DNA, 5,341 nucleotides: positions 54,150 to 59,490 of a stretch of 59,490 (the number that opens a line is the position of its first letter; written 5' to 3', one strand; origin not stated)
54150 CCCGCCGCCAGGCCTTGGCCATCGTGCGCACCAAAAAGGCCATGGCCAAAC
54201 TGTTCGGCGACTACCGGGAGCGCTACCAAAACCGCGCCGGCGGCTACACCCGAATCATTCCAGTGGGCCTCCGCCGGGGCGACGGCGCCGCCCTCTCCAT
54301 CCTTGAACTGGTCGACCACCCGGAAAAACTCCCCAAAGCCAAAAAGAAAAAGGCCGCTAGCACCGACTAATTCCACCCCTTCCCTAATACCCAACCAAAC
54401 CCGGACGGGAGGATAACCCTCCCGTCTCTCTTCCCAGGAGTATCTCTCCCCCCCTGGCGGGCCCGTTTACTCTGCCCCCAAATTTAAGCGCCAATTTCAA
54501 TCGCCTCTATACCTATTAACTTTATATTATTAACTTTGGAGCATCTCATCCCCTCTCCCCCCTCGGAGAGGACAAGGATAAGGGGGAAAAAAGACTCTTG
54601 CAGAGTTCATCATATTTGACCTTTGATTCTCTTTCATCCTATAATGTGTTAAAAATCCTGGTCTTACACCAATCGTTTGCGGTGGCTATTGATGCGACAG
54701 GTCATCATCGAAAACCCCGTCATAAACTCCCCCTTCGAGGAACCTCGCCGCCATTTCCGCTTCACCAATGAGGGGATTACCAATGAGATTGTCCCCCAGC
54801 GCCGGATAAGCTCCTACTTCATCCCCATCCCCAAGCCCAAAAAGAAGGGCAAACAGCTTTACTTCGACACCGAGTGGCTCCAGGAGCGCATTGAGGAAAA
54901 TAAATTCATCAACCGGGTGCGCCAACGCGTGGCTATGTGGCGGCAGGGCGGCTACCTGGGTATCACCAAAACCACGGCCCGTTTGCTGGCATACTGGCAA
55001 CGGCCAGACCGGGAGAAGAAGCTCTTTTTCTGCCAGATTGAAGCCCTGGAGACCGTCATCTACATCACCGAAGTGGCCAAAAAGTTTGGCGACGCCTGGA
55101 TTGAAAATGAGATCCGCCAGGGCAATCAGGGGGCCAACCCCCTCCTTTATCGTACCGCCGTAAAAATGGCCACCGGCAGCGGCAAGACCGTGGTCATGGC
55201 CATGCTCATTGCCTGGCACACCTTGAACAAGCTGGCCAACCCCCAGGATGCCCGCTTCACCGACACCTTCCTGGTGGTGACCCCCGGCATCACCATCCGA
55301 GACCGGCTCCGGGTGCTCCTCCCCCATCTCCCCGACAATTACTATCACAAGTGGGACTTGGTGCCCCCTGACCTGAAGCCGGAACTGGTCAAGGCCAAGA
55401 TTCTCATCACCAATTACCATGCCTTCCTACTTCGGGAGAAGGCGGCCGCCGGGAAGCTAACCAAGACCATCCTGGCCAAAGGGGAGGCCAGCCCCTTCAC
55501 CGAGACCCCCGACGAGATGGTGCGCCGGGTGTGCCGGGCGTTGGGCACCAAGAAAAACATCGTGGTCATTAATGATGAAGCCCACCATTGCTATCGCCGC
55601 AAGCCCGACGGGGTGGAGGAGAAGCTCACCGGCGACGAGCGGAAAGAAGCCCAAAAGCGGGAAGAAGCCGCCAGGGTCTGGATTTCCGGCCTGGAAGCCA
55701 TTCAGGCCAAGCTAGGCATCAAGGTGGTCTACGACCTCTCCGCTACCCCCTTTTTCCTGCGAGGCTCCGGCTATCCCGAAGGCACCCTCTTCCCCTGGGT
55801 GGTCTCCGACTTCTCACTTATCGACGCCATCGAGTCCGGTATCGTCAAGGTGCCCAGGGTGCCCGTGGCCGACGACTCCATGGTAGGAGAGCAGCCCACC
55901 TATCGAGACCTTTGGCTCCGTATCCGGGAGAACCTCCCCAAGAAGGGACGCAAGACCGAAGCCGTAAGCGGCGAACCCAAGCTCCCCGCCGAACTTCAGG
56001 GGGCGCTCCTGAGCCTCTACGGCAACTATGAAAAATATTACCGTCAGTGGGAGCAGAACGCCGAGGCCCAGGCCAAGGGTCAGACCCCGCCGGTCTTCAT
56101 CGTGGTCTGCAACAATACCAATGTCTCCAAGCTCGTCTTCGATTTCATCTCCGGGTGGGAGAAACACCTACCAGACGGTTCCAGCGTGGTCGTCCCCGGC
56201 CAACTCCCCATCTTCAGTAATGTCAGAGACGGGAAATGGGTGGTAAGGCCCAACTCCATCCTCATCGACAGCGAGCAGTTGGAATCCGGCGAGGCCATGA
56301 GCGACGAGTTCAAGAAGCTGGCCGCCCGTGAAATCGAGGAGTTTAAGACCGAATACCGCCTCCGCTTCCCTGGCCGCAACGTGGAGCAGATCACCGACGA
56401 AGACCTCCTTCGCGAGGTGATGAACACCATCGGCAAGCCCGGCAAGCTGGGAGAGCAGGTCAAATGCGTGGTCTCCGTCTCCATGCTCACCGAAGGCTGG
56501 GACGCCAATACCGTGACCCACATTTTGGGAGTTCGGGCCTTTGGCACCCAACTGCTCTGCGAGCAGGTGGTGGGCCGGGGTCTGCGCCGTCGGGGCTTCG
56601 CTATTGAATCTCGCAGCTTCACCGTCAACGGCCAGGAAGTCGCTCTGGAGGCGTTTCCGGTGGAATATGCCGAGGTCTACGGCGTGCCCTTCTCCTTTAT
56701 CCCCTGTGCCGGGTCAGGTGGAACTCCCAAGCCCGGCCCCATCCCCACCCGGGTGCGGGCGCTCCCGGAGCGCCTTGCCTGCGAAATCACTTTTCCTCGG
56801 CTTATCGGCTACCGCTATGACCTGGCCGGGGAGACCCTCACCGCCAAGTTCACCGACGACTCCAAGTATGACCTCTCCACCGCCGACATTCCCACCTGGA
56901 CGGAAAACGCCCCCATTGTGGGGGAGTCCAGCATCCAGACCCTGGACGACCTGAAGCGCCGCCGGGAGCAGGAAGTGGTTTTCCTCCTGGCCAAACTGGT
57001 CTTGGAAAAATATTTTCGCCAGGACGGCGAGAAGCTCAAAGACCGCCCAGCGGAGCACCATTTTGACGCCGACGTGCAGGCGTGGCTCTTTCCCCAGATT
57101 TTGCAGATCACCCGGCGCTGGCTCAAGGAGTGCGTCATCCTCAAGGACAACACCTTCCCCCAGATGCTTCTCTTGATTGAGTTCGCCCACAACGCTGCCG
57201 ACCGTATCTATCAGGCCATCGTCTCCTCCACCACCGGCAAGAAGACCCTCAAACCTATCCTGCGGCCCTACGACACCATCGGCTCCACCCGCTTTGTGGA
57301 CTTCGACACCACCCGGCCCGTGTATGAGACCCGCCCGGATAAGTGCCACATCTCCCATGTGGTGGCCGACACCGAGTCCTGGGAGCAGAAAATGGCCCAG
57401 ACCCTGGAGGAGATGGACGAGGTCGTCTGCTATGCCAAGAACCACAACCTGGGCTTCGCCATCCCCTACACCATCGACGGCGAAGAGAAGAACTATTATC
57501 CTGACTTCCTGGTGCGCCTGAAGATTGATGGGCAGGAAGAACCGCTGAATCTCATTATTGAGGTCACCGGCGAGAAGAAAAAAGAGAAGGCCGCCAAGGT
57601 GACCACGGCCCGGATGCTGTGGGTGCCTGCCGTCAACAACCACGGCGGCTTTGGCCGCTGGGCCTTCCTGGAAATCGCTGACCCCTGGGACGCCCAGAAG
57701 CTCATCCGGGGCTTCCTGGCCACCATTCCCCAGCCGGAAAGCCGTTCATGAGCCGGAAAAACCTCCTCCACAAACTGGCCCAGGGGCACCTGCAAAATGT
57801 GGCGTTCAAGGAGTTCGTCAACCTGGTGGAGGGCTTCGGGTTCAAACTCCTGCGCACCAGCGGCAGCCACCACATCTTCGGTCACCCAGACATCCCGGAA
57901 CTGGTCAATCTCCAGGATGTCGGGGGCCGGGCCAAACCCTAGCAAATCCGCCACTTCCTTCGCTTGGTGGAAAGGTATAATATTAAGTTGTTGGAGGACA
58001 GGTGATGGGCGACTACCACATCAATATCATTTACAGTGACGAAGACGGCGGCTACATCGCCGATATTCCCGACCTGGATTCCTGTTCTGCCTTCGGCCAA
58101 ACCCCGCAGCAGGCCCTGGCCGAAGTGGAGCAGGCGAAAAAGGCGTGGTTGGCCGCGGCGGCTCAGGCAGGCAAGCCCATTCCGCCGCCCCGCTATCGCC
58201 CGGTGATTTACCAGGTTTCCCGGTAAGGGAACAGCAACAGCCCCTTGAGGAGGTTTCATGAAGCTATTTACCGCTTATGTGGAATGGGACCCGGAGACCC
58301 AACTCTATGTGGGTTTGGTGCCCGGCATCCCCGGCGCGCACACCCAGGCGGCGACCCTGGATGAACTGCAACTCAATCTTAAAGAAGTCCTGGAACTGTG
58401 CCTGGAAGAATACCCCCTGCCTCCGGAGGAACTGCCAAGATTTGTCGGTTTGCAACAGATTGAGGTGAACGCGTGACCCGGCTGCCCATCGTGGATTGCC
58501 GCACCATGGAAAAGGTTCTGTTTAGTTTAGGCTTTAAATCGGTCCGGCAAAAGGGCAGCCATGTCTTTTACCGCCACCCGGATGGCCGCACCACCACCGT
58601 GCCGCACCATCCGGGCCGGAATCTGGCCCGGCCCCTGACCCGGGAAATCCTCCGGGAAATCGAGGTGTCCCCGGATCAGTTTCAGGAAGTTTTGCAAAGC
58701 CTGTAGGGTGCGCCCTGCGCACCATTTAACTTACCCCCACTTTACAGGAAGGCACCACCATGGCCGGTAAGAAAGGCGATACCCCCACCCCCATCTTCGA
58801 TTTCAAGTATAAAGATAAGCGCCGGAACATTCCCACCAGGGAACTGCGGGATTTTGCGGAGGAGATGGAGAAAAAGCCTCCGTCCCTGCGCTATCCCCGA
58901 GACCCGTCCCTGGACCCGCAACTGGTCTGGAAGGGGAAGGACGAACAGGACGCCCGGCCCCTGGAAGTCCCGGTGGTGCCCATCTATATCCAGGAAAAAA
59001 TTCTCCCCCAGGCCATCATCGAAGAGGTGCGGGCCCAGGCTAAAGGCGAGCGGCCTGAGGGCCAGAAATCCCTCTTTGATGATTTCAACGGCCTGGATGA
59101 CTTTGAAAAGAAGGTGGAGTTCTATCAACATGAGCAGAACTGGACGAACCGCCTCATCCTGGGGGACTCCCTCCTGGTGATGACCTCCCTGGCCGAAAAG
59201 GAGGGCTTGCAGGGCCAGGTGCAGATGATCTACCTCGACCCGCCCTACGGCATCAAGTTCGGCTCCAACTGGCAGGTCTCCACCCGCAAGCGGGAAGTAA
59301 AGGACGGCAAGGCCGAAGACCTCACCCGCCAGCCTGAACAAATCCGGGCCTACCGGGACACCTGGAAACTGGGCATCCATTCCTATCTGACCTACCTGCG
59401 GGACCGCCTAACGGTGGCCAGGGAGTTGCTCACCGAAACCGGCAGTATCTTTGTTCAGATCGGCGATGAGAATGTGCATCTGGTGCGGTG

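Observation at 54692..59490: Type III-like R-M operon split by two mirrored HicAB modules, translationally coupled to res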

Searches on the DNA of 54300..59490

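Call 61: search_rna_families(source=window, start=54300, end=59490, threshold=evalue, max_evalue=0.01)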
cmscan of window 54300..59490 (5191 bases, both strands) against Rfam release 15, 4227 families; matches with E-value up to 0.01: 0.
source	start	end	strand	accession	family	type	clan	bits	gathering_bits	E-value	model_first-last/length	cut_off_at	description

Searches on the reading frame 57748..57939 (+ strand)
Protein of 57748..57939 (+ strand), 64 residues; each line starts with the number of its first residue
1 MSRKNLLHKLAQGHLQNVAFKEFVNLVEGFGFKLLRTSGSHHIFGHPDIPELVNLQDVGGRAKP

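Call 5: search_protein_families(library=pfam, proteins=[window:57748-57939:+], max_evalue=0.01)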
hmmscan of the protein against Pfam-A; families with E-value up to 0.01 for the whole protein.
window:57748-57939:+ (64 aa): 1 family
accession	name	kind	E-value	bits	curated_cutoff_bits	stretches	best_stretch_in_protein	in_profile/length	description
PF07927.17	HicA_toxin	-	4.2e-07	30.4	27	1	20-51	1-32/58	HicA toxin of bacterial toxin-antitoxin,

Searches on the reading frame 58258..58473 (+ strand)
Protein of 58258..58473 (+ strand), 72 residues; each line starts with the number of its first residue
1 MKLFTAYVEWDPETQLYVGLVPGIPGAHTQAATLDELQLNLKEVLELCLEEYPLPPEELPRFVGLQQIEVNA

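Call 5: search_protein_families(library=pfam, proteins=[window:58258-58473:+], max_evalue=0.01)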
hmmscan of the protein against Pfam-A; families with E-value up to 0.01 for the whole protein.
window:58258-58473:+ (72 aa): 3 families
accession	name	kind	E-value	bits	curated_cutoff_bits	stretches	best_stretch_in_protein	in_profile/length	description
PF21748.3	UPF0150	-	4.1e-05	23.9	27.3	1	11-47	15-51/64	UPF0150-like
PF15919.11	HicB_lk_antitox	-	0.00018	22.1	27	1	5-53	2-49/123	HicB_like antitoxin of bacterial toxin-antitoxin system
PF08972.17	DUF1902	-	0.0098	16.4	22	0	8-56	6-54/74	Domain of unknown function (DUF1902)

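Call 19: search_protein_families(library=ncbifam, proteins=[window:58258-58473:+], max_evalue=0.01)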
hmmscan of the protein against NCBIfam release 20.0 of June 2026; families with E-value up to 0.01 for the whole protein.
window:58258-58473:+ (72 aa): 0 families

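Call 33: search_protein_families(library=padloc, proteins=[window:58258-58473:+], max_evalue=0.001)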
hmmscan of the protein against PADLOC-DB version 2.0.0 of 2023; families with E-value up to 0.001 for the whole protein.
window:58258-58473:+ (72 aa): 0 families

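Call 50: find_homologous_proteins(query=window:58258-58473:+, max_evalue=0.00001)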
Query window:58258-58473:+ (72 aa): 4486 proteins with E <= 0.00001 among 4494 candidates; the best 120 are listed.
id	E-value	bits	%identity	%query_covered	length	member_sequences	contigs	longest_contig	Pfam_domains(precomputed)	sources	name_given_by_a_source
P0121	2.8e-38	147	93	100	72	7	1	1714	-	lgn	-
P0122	3.1e-36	140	89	100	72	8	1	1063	-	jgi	jgi:predicted RNase H-like HicB family nuclease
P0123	5.8e-34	133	88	100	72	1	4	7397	-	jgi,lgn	-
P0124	1.3e-33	132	86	100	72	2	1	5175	-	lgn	-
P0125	1.9e-33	131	85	100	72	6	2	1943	PF21748.4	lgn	-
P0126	2.1e-33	131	86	100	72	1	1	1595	PF21748.4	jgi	jgi:predicted RNase H-like HicB family nuclease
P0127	2.7e-33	131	85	100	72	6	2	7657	PF21748.4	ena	-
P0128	4.2e-33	130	82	100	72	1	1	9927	-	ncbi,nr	ncbi:MAG: type II toxin-antitoxin system HicB family antitoxin [Armatimonadetes bacterium]|nr:type I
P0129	6.1e-33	130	85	100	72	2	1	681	-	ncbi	-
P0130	1.3e-32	129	83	100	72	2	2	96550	-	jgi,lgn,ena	jgi:predicted RNase H-like HicB family nuclease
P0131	1.3e-32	129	83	99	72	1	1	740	-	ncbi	-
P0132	2.0e-32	128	86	97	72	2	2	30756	PF21748.4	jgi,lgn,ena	-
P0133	2.8e-32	128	84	97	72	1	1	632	-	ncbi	-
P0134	2.9e-32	128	82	100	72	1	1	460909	PF15919.12,PF21748.4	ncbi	-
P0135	2.9e-32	128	86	100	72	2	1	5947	PF21748.4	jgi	jgi:predicted RNase H-like HicB family nuclease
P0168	1.9e-31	125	81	100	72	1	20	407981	PF21748.4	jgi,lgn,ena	jgi:predicted RNase H-like HicB family nuclease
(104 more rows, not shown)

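Call 51: find_encoding_contigs(protein=P0123, flank=5000, max_places=4)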
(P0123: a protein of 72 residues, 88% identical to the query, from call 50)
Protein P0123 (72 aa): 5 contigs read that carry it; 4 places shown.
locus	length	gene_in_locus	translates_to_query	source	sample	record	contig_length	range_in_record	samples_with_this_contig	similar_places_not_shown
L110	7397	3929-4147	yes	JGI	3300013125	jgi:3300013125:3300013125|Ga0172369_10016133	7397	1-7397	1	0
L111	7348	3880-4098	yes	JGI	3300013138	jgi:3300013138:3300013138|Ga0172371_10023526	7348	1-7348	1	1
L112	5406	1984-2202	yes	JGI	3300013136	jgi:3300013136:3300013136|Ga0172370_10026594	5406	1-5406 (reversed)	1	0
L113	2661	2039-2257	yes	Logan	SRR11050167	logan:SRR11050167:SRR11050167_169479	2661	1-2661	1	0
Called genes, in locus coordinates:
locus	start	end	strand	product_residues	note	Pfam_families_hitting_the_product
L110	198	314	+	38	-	-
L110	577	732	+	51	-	-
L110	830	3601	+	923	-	PF04851:ResIII, PF27151:YagJ (faint)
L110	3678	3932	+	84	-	PF01402:RHH_1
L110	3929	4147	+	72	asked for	-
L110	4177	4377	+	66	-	PF07927:HicA_toxin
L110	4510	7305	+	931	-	PF01555:N6_N4_Mtase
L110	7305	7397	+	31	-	?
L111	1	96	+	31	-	?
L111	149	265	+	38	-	-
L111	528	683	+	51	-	-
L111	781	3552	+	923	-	PF04851:ResIII, PF27151:YagJ (faint)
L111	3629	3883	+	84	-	PF01402:RHH_1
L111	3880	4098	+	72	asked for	-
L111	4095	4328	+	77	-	PF07927:HicA_toxin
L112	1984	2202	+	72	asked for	-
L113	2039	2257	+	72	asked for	-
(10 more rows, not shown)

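Call 52: find_encoding_contigs(protein=P0168, flank=4000, max_places=6)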
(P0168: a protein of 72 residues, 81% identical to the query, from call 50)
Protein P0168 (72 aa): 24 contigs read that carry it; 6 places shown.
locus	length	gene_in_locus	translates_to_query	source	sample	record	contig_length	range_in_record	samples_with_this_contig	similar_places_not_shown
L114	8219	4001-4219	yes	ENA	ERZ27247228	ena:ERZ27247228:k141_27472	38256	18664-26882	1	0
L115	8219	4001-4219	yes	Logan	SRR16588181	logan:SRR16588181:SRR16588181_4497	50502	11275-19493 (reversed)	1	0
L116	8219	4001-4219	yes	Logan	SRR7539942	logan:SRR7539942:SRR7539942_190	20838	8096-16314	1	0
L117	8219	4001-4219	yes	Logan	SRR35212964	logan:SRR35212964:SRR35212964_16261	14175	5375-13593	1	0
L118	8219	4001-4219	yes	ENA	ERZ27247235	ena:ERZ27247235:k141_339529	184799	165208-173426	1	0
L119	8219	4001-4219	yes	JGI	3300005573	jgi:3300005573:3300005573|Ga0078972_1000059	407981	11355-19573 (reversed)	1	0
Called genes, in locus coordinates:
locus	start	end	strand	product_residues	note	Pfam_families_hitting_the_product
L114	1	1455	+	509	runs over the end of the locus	PF00474:SSF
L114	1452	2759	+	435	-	PF00501:AMP-binding, PF14535:AMP-binding_C_2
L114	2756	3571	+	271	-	PF01113:DapB_N, PF05173:DapB_C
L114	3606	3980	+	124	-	PF04126:Cyclophil_like, PF18050:Cyclophil_like2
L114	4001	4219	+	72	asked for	PF21748:UPF0150 (weak)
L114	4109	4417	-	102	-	-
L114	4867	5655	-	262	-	PF23023:Anti-Pycsar_Apyc1, PF00753:Lactamase_B (faint), PF12706:Lactamase_B_2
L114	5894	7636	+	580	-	PF12228:DUF3604 (weak), PF00404:Dockerin_1 (weak)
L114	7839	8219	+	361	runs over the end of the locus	PF04015:DUF362, PF12838:Fer4_7 (faint), PF13237:Fer4_10 (weak), PF14697:Fer4_21 (weak), PF13187:Fer4_9 (weak), PF00037:Fer4 (weak)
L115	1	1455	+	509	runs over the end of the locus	PF00474:SSF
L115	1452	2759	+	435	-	PF00501:AMP-binding, PF14535:AMP-binding_C_2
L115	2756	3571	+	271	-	PF01113:DapB_N, PF05173:DapB_C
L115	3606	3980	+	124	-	PF04126:Cyclophil_like, PF18050:Cyclophil_like2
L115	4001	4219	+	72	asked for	PF21748:UPF0150 (weak)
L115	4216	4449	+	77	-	PF07927:HicA_toxin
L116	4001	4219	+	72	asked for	PF21748:UPF0150 (weak)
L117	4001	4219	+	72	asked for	PF21748:UPF0150 (weak)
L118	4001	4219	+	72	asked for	PF21748:UPF0150 (weak)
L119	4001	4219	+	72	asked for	PF21748:UPF0150 (weak)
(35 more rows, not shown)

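Call 53: find_encoding_contigs(protein=P0121, flank=4000, max_places=3)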
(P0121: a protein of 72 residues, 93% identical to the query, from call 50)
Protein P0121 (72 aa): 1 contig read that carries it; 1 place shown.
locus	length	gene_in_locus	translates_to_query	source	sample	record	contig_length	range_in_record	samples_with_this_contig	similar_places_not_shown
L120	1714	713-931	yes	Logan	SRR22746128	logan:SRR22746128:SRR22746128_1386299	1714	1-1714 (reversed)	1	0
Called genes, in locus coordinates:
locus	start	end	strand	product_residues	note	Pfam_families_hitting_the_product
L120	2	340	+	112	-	?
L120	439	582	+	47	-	-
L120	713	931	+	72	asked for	-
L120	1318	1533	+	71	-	-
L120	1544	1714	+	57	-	?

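Call 55: search_solved_structures(query=window:58258-58473:+, max_evalue=0.01)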
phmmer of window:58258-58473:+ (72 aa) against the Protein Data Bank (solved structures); distinct sequences matched with E-value up to 0.01: 1.
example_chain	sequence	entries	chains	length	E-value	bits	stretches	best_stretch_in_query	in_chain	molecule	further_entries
1wv8_A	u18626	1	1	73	0.0015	22.3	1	6-55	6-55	hypothetical protein TTHA1013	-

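Call 66: search_protein_families(library=pfam, proteins=[L110:3678-3929:+], max_evalue=0.001)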
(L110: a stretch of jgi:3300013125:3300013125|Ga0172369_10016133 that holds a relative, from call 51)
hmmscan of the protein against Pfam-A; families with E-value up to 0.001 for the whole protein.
L110:3678-3929:+ (84 aa): 1 family
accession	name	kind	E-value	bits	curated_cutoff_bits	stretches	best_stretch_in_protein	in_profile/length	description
PF01402.27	RHH_1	-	1.1e-09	38.3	20.5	1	7-43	2-38/39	Ribbon-helix-helix protein, copG family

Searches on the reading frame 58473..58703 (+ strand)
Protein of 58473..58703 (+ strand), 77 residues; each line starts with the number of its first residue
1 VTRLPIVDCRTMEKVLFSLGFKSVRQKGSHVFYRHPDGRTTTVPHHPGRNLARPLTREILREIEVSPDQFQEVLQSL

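Call 5: search_protein_families(library=pfam, proteins=[window:58473-58703:+], max_evalue=0.01)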
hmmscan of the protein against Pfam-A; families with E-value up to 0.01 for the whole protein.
window:58473-58703:+ (77 aa): 1 family
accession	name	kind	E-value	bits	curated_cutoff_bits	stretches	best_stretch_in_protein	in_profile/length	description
PF07927.17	HicA_toxin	-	9.3e-18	64.5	27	1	10-64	2-57/58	HicA toxin of bacterial toxin-antitoxin,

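Call 19: search_protein_families(library=ncbifam, proteins=[window:58473-58703:+], max_evalue=0.01)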
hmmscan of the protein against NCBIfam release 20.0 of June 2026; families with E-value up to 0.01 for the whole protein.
window:58473-58703:+ (77 aa): 0 families

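Call 33: search_protein_families(library=padloc, proteins=[window:58473-58703:+], max_evalue=0.001)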
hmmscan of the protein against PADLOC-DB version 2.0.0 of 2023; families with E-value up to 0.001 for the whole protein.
window:58473-58703:+ (77 aa): 0 families

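Call 56: search_solved_structures(query=window:58473-58703:+, max_evalue=0.01, show_alignments=2)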
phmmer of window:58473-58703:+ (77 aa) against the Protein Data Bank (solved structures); distinct sequences matched with E-value up to 0.01: 1.
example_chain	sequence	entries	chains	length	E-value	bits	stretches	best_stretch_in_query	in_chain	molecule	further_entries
1whz_A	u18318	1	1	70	2.7e-07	33.7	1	14-71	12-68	Hypothetical protein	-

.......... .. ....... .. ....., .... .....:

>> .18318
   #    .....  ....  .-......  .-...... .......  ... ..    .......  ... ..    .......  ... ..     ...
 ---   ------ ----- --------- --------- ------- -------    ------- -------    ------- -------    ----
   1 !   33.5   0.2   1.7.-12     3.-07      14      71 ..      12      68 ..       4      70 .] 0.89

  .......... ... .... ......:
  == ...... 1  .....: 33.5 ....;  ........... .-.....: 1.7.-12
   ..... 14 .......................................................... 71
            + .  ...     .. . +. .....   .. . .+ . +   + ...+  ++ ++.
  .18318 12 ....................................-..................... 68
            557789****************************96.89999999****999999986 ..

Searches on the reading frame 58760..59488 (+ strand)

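Call 5: search_protein_families(library=pfam, proteins=[window:58760-59488:+], max_evalue=0.01)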
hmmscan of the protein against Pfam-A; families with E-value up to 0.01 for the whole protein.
window:58760-59488:+ (243 aa): 1 family
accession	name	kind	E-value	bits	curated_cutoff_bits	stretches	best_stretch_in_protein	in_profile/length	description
PF01555.25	N6_N4_Mtase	-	1.8e-07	31.8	26.7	1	154-240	1-59/221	DNA methylase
